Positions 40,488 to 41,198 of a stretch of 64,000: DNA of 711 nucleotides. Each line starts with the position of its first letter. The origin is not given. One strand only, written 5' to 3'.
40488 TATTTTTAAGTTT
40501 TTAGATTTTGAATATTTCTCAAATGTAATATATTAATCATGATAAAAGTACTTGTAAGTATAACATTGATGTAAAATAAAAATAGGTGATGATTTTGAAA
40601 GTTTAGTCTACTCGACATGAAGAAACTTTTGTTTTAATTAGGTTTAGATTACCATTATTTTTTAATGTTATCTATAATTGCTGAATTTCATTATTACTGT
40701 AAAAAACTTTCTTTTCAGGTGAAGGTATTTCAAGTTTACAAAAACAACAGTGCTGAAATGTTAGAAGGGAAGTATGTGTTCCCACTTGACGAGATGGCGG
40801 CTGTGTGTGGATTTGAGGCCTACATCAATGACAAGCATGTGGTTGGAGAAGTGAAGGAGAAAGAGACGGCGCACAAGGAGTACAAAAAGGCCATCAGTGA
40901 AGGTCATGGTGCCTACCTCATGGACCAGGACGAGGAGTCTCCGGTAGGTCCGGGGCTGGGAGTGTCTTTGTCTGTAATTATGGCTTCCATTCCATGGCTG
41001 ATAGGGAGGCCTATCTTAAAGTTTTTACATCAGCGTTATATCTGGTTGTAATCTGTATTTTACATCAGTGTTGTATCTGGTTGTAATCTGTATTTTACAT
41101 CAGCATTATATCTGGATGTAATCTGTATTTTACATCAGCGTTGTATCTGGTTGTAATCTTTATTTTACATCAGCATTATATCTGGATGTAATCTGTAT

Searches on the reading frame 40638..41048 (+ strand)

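Call 47: search_protein_families(library=pfam, proteins=[window:40638-41048:+], max_evalue=0.01)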
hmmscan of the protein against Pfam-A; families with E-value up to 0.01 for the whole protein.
seq(137 aa): 2 families
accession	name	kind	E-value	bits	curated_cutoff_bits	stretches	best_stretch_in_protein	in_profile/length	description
PF08487.16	VIT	-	4.7e-24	85.1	26.5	1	24-99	13-88/111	Vault protein inter-alpha-trypsin domain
PF13757.12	VIT_2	-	1.9e-11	44.1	23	1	25-76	27-78/78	Vault protein inter-alpha-trypsin domain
